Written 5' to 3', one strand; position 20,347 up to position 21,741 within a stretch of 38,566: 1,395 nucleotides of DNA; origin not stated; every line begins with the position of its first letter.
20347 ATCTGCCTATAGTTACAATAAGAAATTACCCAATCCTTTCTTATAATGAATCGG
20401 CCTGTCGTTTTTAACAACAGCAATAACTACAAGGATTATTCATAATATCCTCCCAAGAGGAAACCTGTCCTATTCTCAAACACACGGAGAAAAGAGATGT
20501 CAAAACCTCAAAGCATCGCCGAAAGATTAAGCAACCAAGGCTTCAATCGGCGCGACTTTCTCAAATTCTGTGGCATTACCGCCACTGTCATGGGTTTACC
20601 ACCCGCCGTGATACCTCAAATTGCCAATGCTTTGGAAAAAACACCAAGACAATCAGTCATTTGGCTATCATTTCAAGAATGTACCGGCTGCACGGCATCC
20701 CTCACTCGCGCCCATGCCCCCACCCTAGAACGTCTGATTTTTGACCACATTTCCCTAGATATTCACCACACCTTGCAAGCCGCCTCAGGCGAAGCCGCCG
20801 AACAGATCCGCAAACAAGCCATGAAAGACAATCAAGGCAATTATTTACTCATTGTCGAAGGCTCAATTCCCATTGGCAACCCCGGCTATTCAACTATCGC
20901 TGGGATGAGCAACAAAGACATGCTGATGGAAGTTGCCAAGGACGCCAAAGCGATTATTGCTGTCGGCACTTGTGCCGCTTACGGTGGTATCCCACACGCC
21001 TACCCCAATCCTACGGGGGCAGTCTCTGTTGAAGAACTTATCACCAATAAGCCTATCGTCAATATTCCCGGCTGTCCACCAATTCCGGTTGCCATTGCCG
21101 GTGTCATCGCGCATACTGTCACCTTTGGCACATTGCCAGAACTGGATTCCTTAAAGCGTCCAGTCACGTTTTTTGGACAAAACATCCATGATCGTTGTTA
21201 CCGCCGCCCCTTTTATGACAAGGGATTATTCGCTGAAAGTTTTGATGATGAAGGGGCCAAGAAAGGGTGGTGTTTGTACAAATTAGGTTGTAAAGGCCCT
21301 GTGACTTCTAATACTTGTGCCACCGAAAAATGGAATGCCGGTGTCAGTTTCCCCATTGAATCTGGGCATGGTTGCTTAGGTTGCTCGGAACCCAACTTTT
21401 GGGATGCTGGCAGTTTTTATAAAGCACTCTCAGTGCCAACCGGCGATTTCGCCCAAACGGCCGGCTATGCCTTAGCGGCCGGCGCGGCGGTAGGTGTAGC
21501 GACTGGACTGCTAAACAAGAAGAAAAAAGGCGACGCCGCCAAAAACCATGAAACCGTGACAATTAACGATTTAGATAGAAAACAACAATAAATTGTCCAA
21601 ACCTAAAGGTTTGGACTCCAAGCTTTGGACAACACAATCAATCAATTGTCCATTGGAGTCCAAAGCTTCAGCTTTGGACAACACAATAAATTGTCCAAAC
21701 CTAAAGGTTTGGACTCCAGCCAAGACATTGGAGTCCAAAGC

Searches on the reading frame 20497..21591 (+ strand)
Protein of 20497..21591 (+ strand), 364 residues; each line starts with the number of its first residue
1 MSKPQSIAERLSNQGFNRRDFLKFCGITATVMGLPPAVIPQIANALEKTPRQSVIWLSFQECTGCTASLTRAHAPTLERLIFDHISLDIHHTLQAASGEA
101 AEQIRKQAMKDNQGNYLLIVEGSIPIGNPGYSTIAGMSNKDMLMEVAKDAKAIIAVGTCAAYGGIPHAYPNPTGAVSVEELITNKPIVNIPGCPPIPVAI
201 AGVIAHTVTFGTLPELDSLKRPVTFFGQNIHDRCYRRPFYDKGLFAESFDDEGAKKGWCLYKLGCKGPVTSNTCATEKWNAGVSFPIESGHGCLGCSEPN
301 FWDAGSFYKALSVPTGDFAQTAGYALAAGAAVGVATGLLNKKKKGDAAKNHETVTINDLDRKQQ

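Call 26: search_protein_families(library=pfam, proteins=[window:20497-21591:+], max_evalue=0.001)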
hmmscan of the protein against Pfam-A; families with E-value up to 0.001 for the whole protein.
window:20497-21591:+ (364 aa): 2 families
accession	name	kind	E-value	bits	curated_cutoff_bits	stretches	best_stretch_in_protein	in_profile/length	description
PF14720.11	NiFe_hyd_SSU_C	-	2e-31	108.6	27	1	226-307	1-78/80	NiFe/NiFeSe hydrogenase small subunit C-terminal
PF01058.29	Oxidored_q6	-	1.1e-29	103.2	27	1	62-206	1-127/128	NADH ubiquinone oxidoreductase, 20 Kd subunit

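Call 45: search_solved_structures(query=window:20497-21591:+, max_evalue=1e-60, show_alignments=1)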
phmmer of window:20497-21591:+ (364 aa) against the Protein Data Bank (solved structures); distinct sequences matched with E-value up to 1e-60: 36.
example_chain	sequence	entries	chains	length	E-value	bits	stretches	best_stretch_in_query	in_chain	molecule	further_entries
3myr_A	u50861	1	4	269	2.5e-136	457.8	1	51-314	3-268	Hydrogenase (NiFe) small subunit HydA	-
8pou_S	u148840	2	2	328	1.4e-95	323.8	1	47-328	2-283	Uptake hydrogenase small subunit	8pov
8pow_S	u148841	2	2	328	2.5e-94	319.7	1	47-328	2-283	Uptake hydrogenase small subunit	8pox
8poy_S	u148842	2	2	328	2.5e-94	319.7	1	47-328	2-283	Uptake hydrogenase small subunit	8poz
4c3o_B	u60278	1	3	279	6e-94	318.4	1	46-310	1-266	HYDROGENASE-1 SMALL SUBUNIT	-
5mdj_S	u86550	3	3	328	4.6e-93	315.5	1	47-328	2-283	Uptake hydrogenase small subunit; HOXK | Uptake hydrogenase small subunit;HOXK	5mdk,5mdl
3rgw_S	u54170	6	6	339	5.1e-93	315.4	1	47-328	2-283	Membrane-bound hydrogenase (NIFE) small subunit HOXK | Uptake hydrogenase small subunit | Uptake hydrogenase small subunit hoxK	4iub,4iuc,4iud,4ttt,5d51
1h2a_S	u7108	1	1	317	3.5e-92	312.6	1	5-306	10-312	HYDROGENASE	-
6g94_S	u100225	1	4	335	5e-92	312.1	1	46-338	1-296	Hydrogenase-1 small chain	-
7odg_S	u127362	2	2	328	1.2e-91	310.9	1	47-328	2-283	Uptake hydrogenase small subunit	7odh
3ayx_B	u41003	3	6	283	2.5e-91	309.8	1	41-309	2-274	Membrane-bound hydrogenase small subunit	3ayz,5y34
6fpi_S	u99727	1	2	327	8.4e-91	308.1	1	46-338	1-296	Hydrogenase-1 small chain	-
3uqy_S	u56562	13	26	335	9.1e-91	308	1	46-338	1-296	Hydrogenase-1 small chain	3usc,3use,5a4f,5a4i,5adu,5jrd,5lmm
6rp2_S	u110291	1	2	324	9.7e-90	304.6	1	50-338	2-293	Hydrogenase-1 small chain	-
9eqi_S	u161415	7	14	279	1.8e-89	303.7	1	46-311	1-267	Hydrogenase-1 small chain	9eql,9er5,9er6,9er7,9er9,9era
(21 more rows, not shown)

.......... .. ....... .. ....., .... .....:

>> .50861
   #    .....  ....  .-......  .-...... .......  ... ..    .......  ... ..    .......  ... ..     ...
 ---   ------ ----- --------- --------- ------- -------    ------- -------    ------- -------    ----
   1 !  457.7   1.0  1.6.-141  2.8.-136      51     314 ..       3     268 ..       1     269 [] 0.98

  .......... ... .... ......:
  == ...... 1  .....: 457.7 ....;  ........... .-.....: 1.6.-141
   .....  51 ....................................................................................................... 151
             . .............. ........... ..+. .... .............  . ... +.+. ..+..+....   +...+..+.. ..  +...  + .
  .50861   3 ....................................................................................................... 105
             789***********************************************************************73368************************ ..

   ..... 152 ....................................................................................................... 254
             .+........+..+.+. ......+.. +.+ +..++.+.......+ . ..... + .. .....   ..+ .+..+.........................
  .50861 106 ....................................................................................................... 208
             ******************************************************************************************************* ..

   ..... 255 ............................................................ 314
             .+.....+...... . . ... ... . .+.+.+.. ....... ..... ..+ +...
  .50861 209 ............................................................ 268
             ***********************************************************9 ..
